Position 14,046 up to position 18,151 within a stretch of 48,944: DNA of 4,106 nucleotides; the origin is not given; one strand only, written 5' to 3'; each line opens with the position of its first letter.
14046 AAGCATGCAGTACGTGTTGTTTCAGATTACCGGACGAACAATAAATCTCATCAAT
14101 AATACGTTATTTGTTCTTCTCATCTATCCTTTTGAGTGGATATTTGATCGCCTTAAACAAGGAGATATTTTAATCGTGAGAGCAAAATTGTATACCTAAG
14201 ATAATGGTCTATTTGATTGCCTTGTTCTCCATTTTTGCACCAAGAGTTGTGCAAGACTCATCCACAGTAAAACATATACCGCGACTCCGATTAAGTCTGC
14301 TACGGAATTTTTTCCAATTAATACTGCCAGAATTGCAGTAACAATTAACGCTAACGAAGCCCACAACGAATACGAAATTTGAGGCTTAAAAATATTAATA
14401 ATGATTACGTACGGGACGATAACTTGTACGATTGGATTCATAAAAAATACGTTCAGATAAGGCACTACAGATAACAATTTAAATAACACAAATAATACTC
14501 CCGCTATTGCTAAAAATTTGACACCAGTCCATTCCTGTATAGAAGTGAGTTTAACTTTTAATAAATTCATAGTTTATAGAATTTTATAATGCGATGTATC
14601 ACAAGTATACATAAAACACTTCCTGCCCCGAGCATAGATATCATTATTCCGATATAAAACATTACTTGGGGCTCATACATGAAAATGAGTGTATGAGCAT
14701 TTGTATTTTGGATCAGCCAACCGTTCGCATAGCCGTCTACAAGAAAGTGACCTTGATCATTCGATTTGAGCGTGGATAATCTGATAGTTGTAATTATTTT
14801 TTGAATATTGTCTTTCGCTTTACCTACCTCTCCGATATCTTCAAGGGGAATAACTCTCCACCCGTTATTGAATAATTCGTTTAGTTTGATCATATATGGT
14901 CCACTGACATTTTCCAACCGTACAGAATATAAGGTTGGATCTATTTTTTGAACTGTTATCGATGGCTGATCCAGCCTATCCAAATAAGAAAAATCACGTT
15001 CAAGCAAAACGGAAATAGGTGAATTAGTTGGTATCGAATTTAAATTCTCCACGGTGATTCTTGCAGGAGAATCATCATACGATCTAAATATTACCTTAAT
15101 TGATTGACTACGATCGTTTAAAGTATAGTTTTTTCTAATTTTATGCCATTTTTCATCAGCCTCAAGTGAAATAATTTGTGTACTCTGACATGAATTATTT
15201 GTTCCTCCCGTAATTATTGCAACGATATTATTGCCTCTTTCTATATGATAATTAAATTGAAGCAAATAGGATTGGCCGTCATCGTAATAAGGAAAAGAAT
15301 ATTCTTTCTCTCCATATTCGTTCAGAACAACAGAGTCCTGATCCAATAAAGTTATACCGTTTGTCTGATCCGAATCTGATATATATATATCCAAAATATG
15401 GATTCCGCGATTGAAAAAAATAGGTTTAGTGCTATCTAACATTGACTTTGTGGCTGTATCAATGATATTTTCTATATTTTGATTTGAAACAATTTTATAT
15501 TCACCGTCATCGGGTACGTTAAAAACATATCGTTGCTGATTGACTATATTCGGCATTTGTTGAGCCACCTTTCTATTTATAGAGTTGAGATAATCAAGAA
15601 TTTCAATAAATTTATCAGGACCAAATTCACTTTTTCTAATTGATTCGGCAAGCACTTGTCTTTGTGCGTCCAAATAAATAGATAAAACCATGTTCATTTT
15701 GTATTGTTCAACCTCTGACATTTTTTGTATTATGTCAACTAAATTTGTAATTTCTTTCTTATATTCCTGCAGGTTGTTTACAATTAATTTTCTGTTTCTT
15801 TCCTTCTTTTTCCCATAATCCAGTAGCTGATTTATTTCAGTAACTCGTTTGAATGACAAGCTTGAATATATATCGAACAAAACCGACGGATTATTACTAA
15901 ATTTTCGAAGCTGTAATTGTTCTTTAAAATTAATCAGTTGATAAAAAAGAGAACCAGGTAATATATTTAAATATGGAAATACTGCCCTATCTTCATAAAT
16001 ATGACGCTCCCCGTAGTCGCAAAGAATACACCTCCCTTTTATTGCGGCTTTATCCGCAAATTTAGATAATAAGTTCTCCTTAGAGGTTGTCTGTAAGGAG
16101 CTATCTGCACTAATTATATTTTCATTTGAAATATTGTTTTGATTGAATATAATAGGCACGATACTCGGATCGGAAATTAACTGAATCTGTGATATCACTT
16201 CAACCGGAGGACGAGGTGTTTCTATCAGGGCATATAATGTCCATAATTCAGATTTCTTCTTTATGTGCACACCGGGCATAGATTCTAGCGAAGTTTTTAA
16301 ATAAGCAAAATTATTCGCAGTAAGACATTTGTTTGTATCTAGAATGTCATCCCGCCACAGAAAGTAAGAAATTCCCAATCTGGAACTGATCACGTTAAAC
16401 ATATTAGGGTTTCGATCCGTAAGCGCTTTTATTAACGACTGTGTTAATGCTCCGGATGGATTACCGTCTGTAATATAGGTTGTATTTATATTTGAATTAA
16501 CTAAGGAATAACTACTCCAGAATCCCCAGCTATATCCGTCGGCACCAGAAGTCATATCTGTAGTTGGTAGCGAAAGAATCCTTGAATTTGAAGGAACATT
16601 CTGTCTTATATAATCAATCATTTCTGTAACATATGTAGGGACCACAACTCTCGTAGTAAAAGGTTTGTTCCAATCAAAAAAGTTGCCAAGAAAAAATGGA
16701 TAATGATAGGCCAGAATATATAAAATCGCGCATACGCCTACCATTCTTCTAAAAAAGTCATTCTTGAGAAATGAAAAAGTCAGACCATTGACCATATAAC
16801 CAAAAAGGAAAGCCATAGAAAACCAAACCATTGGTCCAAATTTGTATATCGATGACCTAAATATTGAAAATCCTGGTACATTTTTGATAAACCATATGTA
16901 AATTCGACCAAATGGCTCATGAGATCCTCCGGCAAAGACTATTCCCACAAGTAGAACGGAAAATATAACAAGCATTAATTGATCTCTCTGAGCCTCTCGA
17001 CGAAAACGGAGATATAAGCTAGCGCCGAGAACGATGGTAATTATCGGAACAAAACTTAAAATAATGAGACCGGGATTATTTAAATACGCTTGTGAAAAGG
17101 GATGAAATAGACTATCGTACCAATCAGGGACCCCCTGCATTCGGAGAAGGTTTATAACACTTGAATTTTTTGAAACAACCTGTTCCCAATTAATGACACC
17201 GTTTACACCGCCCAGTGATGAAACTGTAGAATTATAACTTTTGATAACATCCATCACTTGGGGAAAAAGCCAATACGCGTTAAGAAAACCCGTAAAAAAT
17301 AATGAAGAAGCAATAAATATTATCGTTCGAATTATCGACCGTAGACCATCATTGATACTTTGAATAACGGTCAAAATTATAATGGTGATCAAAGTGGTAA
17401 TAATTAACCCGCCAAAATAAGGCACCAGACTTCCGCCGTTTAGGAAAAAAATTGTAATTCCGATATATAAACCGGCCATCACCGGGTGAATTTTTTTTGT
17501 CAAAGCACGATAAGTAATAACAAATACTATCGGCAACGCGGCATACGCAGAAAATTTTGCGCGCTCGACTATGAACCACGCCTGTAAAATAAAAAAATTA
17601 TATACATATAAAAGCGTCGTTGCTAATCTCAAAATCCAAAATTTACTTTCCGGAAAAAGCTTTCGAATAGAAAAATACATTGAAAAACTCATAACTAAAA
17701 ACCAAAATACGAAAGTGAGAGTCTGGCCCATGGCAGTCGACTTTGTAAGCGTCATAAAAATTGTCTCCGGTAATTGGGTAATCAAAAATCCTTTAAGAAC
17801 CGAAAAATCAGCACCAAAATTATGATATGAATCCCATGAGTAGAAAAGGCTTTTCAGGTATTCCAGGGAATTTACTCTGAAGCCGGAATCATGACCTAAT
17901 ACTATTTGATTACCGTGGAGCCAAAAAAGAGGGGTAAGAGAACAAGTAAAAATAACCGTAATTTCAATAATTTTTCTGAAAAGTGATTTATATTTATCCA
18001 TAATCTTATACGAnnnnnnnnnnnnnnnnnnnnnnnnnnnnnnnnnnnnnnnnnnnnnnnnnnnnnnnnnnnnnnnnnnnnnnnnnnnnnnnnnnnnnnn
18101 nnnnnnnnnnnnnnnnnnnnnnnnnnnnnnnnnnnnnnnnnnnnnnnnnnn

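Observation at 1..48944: About 49 kb of uninterrupted glycan genes with a striking parts list and striking absences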

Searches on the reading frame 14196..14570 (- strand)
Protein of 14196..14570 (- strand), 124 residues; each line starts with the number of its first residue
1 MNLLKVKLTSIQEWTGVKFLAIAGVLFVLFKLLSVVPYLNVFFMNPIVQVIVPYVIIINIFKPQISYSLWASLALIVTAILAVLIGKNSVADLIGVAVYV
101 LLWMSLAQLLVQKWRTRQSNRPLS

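Call 6: search_protein_families(library=pfam, proteins=[window:14196-14570:-], max_evalue=0.01)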
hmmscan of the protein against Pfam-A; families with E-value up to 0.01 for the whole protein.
window:14196-14570:- (124 aa): 0 families

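Call 11: search_protein_families(library=ncbifam, proteins=[window:14196-14570:-], max_evalue=1)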
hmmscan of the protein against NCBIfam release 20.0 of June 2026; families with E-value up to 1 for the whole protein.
window:14196-14570:- (124 aa): 5 families
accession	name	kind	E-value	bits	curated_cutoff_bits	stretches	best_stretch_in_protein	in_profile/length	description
NF012170.0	qac_SMR_J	exception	0.031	14.6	210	1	3-106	3-97/107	quaternary ammonium compound efflux SMR transporter QacJ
NF000023.1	qac_SMR_C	exception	0.036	14.2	200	1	64-106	56-97/107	quaternary ammonium compound efflux SMR transporter QacC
NF000384.1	QacCGHJ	equivalog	0.16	12.2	160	1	63-107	55-98/107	QacCGHJ group quaternary ammonium compound efflux SMR transporter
NF000279.1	qac_SMR_H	exception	0.42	11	205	0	62-103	54-94/107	quaternary ammonium compound efflux SMR transporter QacH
NF000277.1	qac_SMR_G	exception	0.46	10.8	200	1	58-101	50-92/107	quaternary ammonium compound efflux SMR transporter QacG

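Call 63: search_protein_families(library=pfam, proteins=[window:14196-14570:-], max_evalue=10)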
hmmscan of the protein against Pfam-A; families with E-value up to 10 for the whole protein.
window:14196-14570:- (124 aa): 5 families
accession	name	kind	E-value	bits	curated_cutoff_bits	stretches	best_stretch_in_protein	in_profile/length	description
PF05313.17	Pox_P21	-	0.48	10.4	27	1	23-112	70-163/189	Poxvirus P21 membrane protein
PF19166.6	DUF5848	-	0.68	10.5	26.9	1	96-113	28-45/64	Family of unknown function (DUF5848)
PF23778.1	Phage_holin_2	-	4.8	7.9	32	1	69-121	37-90/92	Putative phage holin family 2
PF02656.20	DUF202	-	5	8.1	23.4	2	72-118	17-66/68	Domain of unknown function (DUF202)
PF16214.10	AC_N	-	9.3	5.7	30.9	0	47-107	206-268/415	Adenylyl cyclase N-terminal extracellular and transmembrane region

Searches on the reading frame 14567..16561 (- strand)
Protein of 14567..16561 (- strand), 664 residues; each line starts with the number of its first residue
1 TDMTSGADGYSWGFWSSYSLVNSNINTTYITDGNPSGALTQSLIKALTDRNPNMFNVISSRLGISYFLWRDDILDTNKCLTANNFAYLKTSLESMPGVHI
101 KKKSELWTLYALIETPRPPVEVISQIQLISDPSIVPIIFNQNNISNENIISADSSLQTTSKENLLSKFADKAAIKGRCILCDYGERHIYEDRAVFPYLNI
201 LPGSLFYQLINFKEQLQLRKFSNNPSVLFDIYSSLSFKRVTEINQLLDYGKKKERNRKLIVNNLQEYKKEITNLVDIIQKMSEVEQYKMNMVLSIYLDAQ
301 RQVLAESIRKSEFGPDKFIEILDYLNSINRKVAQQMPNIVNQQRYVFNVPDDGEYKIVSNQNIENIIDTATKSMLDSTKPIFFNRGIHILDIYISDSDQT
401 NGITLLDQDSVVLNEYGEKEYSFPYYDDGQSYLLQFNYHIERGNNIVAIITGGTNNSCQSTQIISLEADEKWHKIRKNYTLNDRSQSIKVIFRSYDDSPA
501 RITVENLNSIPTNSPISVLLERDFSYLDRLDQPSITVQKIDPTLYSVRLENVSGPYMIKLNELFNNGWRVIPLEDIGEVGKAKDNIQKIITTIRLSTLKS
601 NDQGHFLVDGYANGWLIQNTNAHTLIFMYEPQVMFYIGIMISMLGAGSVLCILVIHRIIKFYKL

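Call 63: search_protein_families(library=pfam, proteins=[window:14567-16561:-], max_evalue=10)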
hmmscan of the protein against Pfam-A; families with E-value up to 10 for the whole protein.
window:14567-16561:- (664 aa): 2 families
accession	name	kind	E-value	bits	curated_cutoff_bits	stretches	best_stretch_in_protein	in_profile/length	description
PF18915.5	DUF5667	-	0.0001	23.1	27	1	199-283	1-80/99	Domain of unknown function (DUF5667)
PF07037.17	YfeC-like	-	0.26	12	22.9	0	269-294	81-106/122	Transcription regulator YfeC-like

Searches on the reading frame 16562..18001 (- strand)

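Call 63: search_protein_families(library=pfam, proteins=[window:16562-18001:-], max_evalue=10)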
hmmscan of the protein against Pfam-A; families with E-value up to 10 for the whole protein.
window:16562-18001:- (480 aa): 2 families
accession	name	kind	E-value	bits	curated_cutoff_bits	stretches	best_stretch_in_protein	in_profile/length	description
PF20176.3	DUF6541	-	0.11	11.2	29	1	89-363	179-417/646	Family of unknown function (DUF6541)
PF23858.1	DUF7220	-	3.8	8.4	28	1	68-117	15-65/70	Family of unknown function (DUF7220)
